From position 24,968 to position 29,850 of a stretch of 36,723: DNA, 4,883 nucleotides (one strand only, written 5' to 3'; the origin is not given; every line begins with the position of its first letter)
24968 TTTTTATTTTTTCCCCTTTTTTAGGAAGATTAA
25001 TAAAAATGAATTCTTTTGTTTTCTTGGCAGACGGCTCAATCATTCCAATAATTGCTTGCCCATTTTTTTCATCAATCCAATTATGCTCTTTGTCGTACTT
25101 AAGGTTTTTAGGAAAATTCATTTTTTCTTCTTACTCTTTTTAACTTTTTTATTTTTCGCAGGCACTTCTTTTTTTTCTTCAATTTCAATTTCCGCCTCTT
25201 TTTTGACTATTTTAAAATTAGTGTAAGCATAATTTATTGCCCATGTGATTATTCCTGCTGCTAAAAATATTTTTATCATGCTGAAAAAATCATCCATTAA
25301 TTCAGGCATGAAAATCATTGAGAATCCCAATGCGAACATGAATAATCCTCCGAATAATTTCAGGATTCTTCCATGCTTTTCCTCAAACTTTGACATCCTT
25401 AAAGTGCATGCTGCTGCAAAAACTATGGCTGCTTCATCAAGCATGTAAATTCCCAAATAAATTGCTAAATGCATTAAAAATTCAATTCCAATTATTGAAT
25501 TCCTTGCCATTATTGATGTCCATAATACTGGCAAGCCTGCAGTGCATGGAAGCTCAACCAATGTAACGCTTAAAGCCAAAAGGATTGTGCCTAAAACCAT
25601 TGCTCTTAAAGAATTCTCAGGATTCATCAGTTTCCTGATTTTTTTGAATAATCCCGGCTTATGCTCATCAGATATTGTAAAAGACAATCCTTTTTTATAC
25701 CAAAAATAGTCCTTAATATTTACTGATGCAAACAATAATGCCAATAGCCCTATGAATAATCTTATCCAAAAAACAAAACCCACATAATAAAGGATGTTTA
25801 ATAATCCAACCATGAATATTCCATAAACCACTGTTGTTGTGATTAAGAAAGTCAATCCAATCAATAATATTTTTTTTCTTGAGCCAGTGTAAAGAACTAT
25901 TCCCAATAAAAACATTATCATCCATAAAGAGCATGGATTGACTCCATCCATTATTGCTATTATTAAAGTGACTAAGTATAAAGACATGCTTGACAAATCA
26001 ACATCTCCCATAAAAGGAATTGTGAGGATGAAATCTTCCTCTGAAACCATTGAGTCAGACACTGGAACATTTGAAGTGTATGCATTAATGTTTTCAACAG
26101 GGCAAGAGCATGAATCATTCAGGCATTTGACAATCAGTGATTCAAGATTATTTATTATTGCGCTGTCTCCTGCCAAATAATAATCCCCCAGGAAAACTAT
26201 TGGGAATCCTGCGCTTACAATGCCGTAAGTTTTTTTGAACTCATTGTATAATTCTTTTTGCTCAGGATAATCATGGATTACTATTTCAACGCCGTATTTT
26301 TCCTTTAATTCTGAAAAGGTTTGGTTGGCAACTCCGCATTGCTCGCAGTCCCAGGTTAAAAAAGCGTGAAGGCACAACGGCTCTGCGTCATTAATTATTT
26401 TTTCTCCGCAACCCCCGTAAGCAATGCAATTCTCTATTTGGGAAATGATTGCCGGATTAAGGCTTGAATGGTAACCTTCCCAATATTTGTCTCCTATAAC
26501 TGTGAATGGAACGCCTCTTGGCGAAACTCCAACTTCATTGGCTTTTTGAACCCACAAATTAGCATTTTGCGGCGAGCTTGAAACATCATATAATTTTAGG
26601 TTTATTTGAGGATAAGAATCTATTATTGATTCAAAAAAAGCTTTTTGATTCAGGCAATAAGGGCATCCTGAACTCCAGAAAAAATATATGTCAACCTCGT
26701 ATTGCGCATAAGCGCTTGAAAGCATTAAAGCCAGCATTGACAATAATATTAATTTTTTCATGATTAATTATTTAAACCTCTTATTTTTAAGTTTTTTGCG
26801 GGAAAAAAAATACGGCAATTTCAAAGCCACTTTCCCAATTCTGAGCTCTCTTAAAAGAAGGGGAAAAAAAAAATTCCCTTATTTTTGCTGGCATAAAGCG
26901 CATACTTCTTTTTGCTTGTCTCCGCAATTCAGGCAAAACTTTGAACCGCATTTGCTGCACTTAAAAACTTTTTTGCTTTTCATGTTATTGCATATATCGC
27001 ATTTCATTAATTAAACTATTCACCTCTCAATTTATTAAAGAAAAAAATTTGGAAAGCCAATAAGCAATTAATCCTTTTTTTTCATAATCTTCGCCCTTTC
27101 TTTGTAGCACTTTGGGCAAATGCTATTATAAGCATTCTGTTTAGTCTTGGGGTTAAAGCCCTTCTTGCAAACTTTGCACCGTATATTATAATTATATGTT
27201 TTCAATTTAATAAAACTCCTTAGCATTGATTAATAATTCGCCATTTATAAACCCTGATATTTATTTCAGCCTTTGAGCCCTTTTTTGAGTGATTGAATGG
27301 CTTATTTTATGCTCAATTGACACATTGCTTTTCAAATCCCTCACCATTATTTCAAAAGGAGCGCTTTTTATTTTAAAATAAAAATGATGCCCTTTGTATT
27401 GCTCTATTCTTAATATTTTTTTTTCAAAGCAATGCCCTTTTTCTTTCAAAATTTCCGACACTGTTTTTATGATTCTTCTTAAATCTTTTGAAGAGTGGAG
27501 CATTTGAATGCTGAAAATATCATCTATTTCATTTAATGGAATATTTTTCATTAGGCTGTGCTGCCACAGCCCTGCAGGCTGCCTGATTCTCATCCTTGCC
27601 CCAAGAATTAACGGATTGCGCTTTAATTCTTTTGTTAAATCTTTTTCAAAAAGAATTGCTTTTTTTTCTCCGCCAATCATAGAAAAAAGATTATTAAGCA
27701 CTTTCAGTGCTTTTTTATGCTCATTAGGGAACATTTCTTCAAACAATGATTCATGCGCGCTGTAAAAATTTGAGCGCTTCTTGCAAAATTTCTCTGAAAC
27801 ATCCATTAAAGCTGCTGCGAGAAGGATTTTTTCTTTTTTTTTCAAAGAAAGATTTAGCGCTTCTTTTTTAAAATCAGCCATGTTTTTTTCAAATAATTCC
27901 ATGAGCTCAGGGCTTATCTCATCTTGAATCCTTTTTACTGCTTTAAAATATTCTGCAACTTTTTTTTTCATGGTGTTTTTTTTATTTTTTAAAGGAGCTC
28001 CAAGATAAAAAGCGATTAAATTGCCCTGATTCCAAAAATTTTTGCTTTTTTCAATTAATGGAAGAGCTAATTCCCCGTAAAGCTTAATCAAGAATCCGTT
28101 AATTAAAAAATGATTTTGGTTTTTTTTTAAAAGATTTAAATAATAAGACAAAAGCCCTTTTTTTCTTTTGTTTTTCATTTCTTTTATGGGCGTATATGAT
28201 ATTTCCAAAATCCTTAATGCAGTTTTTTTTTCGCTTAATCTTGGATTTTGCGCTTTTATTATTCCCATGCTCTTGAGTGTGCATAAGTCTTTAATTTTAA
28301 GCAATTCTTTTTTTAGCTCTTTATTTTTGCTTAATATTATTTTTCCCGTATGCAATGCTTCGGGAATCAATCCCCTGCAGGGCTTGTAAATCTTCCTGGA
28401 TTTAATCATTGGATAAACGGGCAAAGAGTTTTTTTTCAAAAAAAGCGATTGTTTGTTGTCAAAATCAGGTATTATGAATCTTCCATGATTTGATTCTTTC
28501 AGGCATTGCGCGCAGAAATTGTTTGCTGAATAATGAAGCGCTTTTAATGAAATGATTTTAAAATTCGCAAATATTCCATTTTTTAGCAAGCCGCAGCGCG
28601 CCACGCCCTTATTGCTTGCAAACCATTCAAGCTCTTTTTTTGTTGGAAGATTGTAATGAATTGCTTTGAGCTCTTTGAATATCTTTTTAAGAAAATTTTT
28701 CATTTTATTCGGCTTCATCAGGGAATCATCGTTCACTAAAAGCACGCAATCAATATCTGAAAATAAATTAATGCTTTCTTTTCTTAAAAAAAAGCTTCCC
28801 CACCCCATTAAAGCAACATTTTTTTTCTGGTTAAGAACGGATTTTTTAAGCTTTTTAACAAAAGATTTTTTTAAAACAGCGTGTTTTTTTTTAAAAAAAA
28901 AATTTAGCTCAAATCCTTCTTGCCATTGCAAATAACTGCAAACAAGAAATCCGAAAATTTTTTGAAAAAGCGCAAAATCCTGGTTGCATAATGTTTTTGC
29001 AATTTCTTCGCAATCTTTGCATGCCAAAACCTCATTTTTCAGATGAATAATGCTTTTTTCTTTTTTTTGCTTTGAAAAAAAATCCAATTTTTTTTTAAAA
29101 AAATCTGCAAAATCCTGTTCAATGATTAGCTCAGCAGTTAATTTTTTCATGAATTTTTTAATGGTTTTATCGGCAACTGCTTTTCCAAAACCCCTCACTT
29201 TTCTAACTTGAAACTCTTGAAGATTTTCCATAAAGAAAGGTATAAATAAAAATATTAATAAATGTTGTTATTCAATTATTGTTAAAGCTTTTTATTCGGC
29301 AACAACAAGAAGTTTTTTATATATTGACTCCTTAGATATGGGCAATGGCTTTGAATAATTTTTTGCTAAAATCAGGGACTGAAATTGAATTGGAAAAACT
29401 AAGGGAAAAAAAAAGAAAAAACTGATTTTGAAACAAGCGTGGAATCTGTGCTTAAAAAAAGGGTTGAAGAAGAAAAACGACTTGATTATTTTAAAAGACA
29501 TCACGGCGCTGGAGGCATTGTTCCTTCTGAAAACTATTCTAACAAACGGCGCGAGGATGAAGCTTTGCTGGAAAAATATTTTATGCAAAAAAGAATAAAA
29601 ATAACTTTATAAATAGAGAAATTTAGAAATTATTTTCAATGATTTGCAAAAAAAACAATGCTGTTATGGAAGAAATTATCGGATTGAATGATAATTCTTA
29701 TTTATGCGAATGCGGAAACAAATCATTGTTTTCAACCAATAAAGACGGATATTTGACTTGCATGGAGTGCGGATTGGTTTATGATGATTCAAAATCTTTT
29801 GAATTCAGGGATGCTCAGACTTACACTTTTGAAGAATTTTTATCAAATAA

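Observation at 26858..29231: Uncharacterised module: 656-aa double nucleotidyltransferase-fold protein plus two Zn-finger microproteins, ended by a T10 terminator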

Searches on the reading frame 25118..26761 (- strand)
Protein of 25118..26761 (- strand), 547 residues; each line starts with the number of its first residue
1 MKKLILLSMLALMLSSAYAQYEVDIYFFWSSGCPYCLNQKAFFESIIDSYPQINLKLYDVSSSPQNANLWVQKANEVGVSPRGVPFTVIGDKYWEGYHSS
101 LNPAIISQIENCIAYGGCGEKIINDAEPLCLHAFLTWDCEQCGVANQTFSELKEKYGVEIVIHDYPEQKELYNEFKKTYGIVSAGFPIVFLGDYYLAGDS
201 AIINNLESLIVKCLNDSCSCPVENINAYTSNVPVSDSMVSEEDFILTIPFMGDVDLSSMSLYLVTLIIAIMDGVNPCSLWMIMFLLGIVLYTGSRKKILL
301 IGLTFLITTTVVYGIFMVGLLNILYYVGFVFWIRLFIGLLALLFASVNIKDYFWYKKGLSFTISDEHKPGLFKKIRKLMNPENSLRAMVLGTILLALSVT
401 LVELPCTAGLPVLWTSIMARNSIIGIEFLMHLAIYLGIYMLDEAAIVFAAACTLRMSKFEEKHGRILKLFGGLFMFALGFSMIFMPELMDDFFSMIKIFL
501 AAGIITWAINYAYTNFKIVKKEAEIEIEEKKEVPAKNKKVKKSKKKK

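Call 11: search_protein_families(library=pfam, proteins=[window:25118-26761:-], max_evalue=0.001)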
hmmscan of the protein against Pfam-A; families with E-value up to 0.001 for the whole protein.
window:25118-26761:- (547 aa): 1 family
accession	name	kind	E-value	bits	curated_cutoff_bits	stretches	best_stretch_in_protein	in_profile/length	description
PF00462.30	Glutaredoxin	-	0.0003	21.4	22.9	0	27-93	3-59/60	Glutaredoxin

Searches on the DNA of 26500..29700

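Call 82: search_rna_families(source=window, start=26500, end=29700, threshold=evalue, max_evalue=1)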
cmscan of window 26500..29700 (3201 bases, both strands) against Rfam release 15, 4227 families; matches with E-value up to 1: 3.
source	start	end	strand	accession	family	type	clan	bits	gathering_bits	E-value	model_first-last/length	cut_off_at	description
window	28042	28112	+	RF04079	MIR161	Gene; miRNA;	-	21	90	0.38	1-136/136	no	MIR161 microRNA precursor family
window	28494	28663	-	RF00040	rne5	Cis-reg;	-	17.3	180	0.034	1-333/333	no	RNase E 5' UTR element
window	29021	29092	-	RF01845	enod40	Gene;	-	16.4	45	0.85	139-209/263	no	Early nodulin 40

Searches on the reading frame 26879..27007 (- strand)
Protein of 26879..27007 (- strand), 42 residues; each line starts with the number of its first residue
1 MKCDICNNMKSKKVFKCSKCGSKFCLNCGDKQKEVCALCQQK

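Call 3: search_protein_families(library=pfam, proteins=[window:26879-27007:-], max_evalue=1)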
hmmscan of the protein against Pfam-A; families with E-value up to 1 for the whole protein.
window:26879-27007:- (42 aa): 11 families
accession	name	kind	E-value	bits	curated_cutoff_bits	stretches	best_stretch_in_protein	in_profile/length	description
PF22586.1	ANCHR-like_BBOX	-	0.0013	19.3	27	1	3-32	2-28/39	ANCHR-like B-box zinc-binding domain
PF13639.12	zf-RING_2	-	0.028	15.1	27.3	1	2-40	2-44/44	Ring finger domain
PF12773.13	DZR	-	0.028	15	27.3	1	21-41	11-32/45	Double zinc ribbon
PF01485.27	IBR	-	0.038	14.5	24.3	1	7-34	31-61/65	IBR domain, a half RING-finger domain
PF07975.18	C1_4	-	0.041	14.6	28.9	1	6-28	17-39/55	TFIIH C1-like domain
PF25299.1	ZZ_ADA2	-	0.06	13.9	27.5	1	3-34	1-35/48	ADA2 ZZ-type zing finger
PF02132.21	RecR_ZnF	-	0.13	12.5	22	0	3-8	4-9/21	RecR, Cys4-zinc finger domain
PF13240.11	Zn_Ribbon_1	-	0.19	12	25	1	21-30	12-21/23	zinc-ribbon domain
PF04438.22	zf-HIT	-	0.72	10.1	24.7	1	2-25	4-24/30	HIT zinc finger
PF01428.23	zf-AN1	-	0.75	10.4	27.9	1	3-28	1-27/40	AN1-like Zinc finger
PF13248.11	Zn_ribbon_3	-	0.98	9.4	27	1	2-24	4-26/26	zinc-ribbon domain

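Call 4: search_protein_families(library=ncbifam, proteins=[window:26879-27007:-], max_evalue=1)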
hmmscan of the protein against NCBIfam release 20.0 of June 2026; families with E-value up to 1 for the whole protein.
window:26879-27007:- (42 aa): 0 families

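Call 58: search_protein_families(library=padloc, proteins=[window:26879-27007:-], max_evalue=1)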
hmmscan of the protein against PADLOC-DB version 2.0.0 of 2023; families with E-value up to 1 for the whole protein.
window:26879-27007:- (42 aa): 0 families

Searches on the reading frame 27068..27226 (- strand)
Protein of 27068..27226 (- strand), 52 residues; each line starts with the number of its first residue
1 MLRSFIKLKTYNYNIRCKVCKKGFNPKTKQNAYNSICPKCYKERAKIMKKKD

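Call 3: search_protein_families(library=pfam, proteins=[window:27068-27226:-], max_evalue=1)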
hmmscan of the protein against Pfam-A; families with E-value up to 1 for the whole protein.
window:27068-27226:- (52 aa): 7 families
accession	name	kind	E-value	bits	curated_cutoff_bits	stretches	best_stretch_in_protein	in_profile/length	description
PF01155.25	HypA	-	0.00013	22.4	28.9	1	6-49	62-101/112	Hydrogenase/urease nickel incorporation, metallochaperone, hypA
PF14537.11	Cytochrom_c3_2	-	0.013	16.4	25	1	13-51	5-43/79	Cytochrome c3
PF09723.15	Zn_ribbon_8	-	0.013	15.9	34.4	1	13-45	4-37/41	Zinc ribbon domain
PF12647.12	RNHCP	-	0.019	15.3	24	1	14-42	3-31/90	RNHCP domain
PF24560.1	zf-C2H2_OTU1_C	-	0.055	13.6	27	1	12-24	2-14/35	Ubiquitin thioesterase OTU1, C-terminal C2H2-type zinc finger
PF00096.32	zf-C2H2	-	0.17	12.8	25.2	0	16-27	2-13/23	Zinc finger, C2H2 type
PF13894.12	zf-C2H2_4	-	0.23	12.7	27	0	16-25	2-11/24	C2H2-type zinc finger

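Call 4: search_protein_families(library=ncbifam, proteins=[window:27068-27226:-], max_evalue=1)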
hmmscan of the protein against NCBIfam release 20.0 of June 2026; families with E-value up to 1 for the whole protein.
window:27068-27226:- (52 aa): 4 families
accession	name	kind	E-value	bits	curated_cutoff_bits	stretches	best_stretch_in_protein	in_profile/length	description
TIGR00100.1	hypA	equivalog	3.2e-05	24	88.1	1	6-51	62-104/116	hydrogenase maturation nickel metallochaperone HypA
NF001839.0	PRK00564.1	equivalog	0.0055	16.9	112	1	6-51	63-105/117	hydrogenase/urease nickel incorporation protein HypA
TIGR02605.1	CxxC_CxxC_SSSS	subfamily_domain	0.012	15.7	31.3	1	13-49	4-42/52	FmdB family zinc ribbon protein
NF001976.0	PRK00762.1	equivalog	0.054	13.3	146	1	6-52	62-110/124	hydrogenase maturation nickel metallochaperone HypA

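Call 58: search_protein_families(library=padloc, proteins=[window:27068-27226:-], max_evalue=1)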
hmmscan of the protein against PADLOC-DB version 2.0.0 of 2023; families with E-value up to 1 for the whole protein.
window:27068-27226:- (52 aa): 1 family
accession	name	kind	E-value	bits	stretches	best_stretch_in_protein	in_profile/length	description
PDLC00209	KwaA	-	0.021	13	1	10-48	141-180/196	Unknown function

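Call 81: list_cluster_members(proteins=[window:27071-27226:-, window:27071-27205:-, window:26882-27007:-])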
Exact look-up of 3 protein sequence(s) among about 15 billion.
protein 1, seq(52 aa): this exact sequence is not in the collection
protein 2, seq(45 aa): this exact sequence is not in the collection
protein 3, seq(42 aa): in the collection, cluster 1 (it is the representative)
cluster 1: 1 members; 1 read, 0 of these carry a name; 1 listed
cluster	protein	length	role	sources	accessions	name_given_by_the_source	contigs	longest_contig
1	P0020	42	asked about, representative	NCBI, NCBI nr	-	-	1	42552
